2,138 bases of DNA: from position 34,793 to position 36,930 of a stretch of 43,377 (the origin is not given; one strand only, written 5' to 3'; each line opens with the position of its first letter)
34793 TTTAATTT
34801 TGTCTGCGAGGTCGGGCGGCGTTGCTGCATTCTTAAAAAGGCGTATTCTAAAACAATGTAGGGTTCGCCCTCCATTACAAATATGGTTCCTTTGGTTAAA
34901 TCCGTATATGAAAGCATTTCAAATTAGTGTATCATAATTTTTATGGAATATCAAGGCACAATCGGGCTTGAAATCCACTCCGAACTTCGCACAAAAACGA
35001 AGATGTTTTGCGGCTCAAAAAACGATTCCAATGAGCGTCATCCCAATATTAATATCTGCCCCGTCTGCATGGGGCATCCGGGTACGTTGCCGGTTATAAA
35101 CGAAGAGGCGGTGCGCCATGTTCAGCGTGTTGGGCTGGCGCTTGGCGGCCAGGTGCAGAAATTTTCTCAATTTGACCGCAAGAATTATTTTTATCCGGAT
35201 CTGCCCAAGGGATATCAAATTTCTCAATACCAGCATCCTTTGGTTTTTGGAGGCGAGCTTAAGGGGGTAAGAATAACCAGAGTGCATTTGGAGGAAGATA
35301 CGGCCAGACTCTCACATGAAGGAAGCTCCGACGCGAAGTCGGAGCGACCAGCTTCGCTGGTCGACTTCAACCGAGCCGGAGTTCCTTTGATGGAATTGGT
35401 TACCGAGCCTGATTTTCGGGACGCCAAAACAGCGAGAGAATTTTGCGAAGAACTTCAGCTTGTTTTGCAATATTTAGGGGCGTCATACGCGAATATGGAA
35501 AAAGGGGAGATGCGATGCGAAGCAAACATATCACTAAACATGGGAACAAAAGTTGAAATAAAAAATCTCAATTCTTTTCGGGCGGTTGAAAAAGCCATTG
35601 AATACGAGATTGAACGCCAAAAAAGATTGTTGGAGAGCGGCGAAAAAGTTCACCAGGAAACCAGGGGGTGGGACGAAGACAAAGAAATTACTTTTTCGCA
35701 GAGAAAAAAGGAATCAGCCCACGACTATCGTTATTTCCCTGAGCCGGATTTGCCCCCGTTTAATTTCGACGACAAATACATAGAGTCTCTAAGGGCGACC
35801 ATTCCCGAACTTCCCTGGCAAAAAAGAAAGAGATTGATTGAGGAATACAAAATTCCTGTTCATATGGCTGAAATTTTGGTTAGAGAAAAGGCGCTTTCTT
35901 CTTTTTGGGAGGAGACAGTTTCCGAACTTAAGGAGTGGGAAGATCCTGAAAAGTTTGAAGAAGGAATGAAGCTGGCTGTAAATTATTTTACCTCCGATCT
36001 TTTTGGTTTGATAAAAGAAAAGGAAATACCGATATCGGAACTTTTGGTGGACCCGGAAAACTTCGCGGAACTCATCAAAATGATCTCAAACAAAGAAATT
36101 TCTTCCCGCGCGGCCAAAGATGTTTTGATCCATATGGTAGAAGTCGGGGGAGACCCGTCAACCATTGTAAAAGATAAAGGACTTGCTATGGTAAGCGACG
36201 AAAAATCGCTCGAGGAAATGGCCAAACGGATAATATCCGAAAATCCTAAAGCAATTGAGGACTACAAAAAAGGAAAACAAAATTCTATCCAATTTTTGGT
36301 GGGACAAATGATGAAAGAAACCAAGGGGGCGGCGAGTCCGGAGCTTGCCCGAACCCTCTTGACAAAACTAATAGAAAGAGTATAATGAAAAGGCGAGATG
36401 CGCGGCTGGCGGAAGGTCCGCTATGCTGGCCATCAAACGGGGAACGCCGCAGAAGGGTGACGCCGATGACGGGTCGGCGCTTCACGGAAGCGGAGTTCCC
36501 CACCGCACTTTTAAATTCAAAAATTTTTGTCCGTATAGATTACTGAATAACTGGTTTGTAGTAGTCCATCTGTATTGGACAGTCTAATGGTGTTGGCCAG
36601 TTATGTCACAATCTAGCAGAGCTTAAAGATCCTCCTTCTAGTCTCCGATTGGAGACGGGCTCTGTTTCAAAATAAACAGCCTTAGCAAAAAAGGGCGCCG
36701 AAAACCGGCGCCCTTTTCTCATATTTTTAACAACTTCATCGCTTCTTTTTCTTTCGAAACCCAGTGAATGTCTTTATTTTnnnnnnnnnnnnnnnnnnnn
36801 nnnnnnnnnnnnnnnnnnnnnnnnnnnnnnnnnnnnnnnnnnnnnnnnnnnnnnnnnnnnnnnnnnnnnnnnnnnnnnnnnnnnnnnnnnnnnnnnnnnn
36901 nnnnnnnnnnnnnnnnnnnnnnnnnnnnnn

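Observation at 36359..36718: Promoter- and terminator-bounded ~300-nt noncoding locus with a 67% GC rod: unassigned structured RNA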

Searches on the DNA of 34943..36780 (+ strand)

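Call 4: search_rna_families(source=window, start=36300, end=36780, threshold=evalue, max_evalue=10, show_alignments=5)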
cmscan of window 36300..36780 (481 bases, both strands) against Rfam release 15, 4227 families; matches with E-value up to 10: 26.
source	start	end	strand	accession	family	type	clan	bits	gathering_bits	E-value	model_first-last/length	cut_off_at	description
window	36686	36725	+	RF02066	STnc320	Gene; sRNA;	-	29.5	50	0.0014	17-55/55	no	Salmonella enterica sRNA STnc320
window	36688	36771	-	RF02057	STnc40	Gene; sRNA;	-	27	45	0.013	1-70/70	no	Salmonella enterica sRNA STnc40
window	36688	36780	-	RF02607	AbsR25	Gene; sRNA;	-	26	47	0.021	72-164/164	5'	Acinetobacter sRNA 25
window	36681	36733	-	RF02056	STnc390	Gene; sRNA;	-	25.8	50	0.0019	1-60/60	no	Salmonella sRNA STnc390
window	36683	36752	-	RF02551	DapZ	Cis-reg;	-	24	56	0.054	1-78/78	no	ABC transporter regulator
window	36672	36728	-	RF01808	MicX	Gene; sRNA;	-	23.9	75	0.0032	1-194/194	no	MicX Vibrio cholerae sRNA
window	36686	36732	-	RF02054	STnc420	Gene; sRNA;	-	21.3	70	0.11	1-58/58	no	Salmonella enterica sRNA STnc420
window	36688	36718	-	RF02602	BASRCI414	Gene; sRNA;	-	20.8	270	0.0066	199-229/229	no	Brucella sRNA CI414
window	36645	36713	+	RF02236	asX2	Gene; sRNA;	-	20.5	70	0.11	1-87/87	no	Xanthomonas sRNA asX2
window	36683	36780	-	RF04182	GibS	Gene; sRNA;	-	20.5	115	1.6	29-142/142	5'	GibS sRNA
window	36687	36717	-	RF02066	STnc320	Gene; sRNA;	-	20.3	50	0.23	20-49/55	no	Salmonella enterica sRNA STnc320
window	36649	36718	+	RF02057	STnc40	Gene; sRNA;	-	20.3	45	0.51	1-70/70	no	Salmonella enterica sRNA STnc40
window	36688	36767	-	RF02348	tracrRNA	Gene; CRISPR;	-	18.5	70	1.8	1-92/92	no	Trans-activating crRNA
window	36689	36717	+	RF02602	BASRCI414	Gene; sRNA;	-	18.3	270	0.032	200-228/229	no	Brucella sRNA CI414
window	36674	36780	-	RF00084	CsrC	Gene; sRNA;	CL00106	16.4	61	0.0085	138-255/255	5'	CsrC RNA family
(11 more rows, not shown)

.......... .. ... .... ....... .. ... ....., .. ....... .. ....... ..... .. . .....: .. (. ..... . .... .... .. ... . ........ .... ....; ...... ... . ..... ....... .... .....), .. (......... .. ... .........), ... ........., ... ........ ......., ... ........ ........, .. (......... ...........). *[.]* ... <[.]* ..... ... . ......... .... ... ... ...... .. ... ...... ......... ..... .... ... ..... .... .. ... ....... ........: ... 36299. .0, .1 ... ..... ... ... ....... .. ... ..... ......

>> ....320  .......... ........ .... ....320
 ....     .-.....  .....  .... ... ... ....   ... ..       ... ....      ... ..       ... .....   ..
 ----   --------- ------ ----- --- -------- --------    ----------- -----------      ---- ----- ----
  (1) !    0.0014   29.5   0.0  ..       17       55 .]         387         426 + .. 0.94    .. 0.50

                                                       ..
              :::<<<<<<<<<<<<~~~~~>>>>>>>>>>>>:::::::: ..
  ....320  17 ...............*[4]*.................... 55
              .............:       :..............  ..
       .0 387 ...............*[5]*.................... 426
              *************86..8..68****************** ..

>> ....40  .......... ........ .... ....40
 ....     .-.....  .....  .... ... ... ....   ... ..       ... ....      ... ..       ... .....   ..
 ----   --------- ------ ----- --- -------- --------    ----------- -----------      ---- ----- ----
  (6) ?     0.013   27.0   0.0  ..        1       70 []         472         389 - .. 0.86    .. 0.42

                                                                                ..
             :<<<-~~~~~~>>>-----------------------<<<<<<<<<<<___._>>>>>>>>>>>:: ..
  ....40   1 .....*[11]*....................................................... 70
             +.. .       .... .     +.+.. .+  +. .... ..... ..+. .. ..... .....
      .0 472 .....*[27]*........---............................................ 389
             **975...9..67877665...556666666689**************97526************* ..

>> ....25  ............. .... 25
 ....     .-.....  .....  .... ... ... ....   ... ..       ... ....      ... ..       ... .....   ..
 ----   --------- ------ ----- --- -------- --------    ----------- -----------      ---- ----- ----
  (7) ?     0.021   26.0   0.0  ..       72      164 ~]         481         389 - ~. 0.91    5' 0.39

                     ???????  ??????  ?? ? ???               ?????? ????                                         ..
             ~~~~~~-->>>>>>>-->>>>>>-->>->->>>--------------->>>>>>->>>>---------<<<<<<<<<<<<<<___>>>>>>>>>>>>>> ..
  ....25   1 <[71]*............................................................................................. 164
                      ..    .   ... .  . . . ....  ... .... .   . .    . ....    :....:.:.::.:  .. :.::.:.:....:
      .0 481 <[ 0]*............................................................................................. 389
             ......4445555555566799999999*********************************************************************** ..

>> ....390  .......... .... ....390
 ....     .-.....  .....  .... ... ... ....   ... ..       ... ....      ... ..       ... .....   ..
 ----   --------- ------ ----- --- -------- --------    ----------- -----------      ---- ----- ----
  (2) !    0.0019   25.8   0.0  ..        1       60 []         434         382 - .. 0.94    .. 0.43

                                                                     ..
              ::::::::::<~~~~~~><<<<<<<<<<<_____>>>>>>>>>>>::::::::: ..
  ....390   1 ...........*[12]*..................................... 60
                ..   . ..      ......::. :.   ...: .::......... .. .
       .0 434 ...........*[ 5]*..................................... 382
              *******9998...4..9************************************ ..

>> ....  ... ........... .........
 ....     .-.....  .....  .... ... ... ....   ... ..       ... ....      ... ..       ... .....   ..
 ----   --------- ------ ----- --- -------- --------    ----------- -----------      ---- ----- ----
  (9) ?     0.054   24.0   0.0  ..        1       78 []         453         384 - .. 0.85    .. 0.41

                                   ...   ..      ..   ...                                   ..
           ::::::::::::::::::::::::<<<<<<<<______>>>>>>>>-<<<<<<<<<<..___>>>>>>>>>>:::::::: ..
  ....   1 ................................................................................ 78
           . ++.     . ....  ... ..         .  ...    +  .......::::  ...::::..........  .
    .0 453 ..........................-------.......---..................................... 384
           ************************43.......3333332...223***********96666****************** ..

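Call 17: search_rna_families(sources=[L001, L002, L003, L004, L005, L006, L010, L014], threshold=gathering, show_alignments=3)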
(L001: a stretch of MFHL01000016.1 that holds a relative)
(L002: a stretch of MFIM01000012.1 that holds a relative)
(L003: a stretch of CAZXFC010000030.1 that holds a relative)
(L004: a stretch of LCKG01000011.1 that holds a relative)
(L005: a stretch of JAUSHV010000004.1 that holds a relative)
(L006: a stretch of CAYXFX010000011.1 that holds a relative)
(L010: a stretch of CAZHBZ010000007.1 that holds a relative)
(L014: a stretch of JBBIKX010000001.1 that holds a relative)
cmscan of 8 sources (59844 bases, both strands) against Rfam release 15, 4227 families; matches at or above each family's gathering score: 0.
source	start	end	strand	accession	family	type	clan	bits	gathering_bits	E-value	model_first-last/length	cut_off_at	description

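Call 18: search_rna_families(source=L001, start=4430, end=4670, threshold=evalue, max_evalue=10, show_alignments=3)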
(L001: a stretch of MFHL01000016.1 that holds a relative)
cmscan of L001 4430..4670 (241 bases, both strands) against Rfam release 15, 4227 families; matches with E-value up to 10: 4.
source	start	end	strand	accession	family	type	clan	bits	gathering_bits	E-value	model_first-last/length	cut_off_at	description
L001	4571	4668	+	RF02343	ar9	Gene; sRNA;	-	16.1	45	2.3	1-149/149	no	Alphaproteobacterial sRNA ar9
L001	4584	4633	+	RF03189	mir-1175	Gene; miRNA;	-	15.1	51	0.87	1-72/72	no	mir-1175 microRNA precursor family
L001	4632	4670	-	RF02059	STnc50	Gene; sRNA;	-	14.6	55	7.2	45-84/84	5'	Salmonella enterica sRNA STnc40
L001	4495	4556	-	RF00630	P26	Gene;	-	11.1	36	7.6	1-66/66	no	Pseudomonas sRNA P26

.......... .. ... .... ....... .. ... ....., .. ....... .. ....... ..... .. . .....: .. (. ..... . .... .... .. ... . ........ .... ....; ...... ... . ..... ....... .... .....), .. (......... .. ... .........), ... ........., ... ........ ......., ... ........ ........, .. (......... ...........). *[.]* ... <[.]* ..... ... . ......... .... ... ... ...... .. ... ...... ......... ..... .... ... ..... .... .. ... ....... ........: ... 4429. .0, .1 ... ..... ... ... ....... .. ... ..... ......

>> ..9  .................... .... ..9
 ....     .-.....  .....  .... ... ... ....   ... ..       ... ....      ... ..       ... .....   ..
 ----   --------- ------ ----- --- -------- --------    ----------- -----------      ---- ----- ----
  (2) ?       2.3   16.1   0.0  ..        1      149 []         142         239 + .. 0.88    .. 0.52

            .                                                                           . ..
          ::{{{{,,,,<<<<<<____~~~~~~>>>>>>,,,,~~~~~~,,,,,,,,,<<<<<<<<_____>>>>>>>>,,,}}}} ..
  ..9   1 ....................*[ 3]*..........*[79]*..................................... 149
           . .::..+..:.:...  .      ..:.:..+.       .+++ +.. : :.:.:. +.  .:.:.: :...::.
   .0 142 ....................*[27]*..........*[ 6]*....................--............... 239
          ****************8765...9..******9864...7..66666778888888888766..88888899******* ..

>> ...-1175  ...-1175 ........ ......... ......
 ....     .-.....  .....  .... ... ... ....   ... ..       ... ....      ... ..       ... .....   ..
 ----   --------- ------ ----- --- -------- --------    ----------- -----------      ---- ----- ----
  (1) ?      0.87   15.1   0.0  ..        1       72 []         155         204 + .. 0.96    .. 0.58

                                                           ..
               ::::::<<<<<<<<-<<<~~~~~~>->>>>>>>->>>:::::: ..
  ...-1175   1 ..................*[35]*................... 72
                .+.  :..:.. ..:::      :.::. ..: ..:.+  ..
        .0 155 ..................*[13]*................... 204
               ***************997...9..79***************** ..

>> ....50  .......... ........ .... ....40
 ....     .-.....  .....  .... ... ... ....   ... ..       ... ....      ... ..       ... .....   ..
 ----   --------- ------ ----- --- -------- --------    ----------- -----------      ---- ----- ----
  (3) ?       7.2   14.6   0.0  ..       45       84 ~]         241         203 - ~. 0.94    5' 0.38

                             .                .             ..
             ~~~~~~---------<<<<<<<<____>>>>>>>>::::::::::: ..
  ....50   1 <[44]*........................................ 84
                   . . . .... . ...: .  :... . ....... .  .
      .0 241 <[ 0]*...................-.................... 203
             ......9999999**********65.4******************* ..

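Call 27: search_rna_families(source=L086, start=3030, end=3450, threshold=evalue, max_evalue=10, show_alignments=3)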
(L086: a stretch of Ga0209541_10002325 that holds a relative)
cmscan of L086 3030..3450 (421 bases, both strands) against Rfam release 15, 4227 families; matches with E-value up to 10: 3.
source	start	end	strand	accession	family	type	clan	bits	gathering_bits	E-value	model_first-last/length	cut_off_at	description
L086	3393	3436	-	RF00446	mir-133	Gene; miRNA;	-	22.6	55.5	0.0094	14-61/74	no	mir-133 microRNA precursor family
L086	3078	3138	+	RF00164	s2m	Cis-reg;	CL00117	21.6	50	0.026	1-43/43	no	Coronavirus 3' stem-loop II-like motif (s2m)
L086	3379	3417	-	RF00522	PreQ1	Cis-reg; riboswitch;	-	13.7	39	3.8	1-45/45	no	PreQ1 (pre queuosine) riboswitch aptamer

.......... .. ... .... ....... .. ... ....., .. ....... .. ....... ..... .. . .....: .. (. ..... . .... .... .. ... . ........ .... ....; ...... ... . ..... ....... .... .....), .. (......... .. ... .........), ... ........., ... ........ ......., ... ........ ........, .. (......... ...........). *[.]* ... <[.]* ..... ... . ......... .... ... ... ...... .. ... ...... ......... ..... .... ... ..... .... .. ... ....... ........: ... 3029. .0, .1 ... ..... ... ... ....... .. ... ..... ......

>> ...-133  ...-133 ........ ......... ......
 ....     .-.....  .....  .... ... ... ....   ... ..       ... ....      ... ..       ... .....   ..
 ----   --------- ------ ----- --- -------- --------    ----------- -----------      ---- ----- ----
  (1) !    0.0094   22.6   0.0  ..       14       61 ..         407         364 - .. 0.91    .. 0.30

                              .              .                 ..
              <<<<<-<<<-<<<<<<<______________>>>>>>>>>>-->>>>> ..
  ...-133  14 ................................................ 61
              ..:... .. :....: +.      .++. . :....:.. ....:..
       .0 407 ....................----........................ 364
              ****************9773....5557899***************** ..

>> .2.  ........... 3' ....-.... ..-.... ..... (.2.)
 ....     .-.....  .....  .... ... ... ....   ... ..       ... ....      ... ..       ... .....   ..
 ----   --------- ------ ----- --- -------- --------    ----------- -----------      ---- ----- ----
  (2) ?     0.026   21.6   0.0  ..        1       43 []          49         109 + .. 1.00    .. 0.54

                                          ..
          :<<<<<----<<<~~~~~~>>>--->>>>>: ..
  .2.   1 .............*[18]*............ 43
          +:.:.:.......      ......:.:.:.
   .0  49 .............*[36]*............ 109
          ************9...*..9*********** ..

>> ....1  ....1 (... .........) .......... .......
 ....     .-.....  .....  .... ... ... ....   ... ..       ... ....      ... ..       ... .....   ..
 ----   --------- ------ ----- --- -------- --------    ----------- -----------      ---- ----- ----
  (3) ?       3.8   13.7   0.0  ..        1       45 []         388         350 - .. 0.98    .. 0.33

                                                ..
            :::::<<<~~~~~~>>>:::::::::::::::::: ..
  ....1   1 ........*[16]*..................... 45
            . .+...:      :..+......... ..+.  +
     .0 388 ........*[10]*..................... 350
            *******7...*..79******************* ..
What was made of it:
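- On s2m (RF00164): L086 scores 21.6 bits with E=0.026, on the outer stem and loop only (call 27).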

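Call 59: search_rna_families(sources=[L081, L086, L166, L165, L170, L164, L168, L163, L001, L090, L004, L173], threshold=evalue, max_evalue=10, show_alignments=0)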
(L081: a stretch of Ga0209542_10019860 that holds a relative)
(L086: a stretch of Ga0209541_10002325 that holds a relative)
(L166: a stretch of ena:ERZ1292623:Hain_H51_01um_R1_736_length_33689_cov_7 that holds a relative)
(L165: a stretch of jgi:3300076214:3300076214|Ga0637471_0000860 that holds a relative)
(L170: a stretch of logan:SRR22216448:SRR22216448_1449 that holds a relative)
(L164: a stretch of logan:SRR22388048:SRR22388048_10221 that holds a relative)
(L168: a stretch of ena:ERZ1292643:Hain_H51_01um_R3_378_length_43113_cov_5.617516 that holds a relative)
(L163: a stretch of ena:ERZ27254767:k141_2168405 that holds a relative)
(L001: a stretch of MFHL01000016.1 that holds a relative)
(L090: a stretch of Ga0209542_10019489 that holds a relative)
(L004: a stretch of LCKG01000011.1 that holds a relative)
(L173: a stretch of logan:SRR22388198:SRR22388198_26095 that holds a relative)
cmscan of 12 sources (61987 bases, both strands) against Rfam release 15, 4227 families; matches with E-value up to 10: 17.
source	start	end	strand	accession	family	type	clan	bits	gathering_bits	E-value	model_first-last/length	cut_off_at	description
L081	5094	5477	+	RF00177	SSU_rRNA_bacteria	Gene; rRNA;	CL00111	292.6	50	3.2e-89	1-370/1533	3'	Bacterial small subunit ribosomal RNA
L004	4007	4062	-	RF02795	Pab91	Gene; snRNA; snoRNA; HACA-box;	-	29.2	71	0.21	1-57/57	no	Pab91 RNA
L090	4085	4190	+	RF01772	rnk_pseudo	Cis-reg; leader;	-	27.7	55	1.4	1-108/108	no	Pseudomonas rnk leader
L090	4125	4232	+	RF01770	rimP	Cis-reg; leader;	-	27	47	3.4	1-102/102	no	Gammaprotebacteria rimP leader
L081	3558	3608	-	RF03345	MIR3444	Gene; miRNA;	-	26.2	80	0.53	29-78/104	no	MIR3444 microRNA precursor family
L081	3558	3610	+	RF03345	MIR3444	Gene; miRNA;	-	25.8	80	0.68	27-78/104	no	MIR3444 microRNA precursor family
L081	3094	3159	+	RF00331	snoZ169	Gene; snRNA; snoRNA; CD-box;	-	25.6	55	4.6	1-69/69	no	Small nucleolar RNA Z169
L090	596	669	-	RF02343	ar9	Gene; sRNA;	-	24.7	45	8.1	1-149/149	no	Alphaproteobacterial sRNA ar9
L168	2491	2584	-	RF02273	FsrA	Gene;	-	22.7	80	2.4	1-83/83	no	FsrA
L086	3393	3436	-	RF00446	mir-133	Gene; miRNA;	-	22.6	55.5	1.4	14-61/74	no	mir-133 microRNA precursor family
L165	2529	2598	-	RF03653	mir-971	Gene; miRNA;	-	22.2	53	6.2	1-77/77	no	mir-971 microRNA precursor family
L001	6664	6770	-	RF01295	SCARNA7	Gene; snRNA; snoRNA; scaRNA;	-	19.9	65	1.1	1-330/330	no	Small Cajal body-specific RNA 7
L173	2969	3004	+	RF02946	cow-rumen-1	Gene; sRNA;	-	19.2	53.4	9.6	1-61/61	no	cow-rumen-1 RNA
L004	5050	5180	-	RF02504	Atu_L1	Gene; sRNA;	-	18.6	60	5.8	1-174/174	no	Rhizobiales sRNA Atu_L1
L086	3395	3454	-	RF01675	CrcZ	Gene; sRNA;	-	15.7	95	5.3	1-398/398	no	Pseudomonas sRNA CrcZ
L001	4637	4700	-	RF01675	CrcZ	Gene; sRNA;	-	15.1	95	8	1-398/398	no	Pseudomonas sRNA CrcZ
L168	2516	2599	-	RF01270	snR84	Gene; snRNA; snoRNA; HACA-box;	-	14.8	109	8.1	130-217/569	no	Small nucleolar RNA snR84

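Call 76: search_with_rna_model(model_id=R1, source=window, start=36300, end=36760, filters=off, max_evalue=10, show_alignments=3)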
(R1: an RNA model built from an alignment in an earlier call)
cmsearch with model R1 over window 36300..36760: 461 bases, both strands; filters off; matches with E-value up to 10: 7.
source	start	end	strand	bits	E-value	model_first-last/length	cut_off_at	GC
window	36329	36361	-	4.8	0.3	1-69/69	no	0.7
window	36470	36510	-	4.5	0.36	1-69/69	no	0.68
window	36362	36378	+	2.7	1.1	31-47/69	no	0.24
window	36328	36352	+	2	1.7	1-69/69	no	0.76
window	36466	36506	+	0.8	3.6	1-69/69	no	0.68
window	36561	36587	-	-0.1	6.2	1-69/69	no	0.41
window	36707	36731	-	-0.6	8.6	24-48/69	no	0.4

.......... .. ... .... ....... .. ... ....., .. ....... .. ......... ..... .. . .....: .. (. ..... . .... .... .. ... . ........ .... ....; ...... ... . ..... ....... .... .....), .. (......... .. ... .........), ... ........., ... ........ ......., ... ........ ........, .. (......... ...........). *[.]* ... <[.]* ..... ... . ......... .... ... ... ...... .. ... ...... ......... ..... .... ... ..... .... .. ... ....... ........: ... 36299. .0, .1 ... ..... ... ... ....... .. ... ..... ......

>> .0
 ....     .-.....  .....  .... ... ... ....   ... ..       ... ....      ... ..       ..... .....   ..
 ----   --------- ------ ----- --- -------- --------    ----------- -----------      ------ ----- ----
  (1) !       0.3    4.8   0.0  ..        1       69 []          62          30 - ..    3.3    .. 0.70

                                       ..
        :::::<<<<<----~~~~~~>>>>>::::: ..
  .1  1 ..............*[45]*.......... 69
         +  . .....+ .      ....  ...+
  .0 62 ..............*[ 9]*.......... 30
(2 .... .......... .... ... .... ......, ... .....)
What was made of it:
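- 36397..36434 (+): 5' hairpin GAUG..CAUC with apical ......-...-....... It carries the 'GGAAGGUCC' string. This rests on motif-level similarity only; covariance model R1 does not detect it (call 76).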
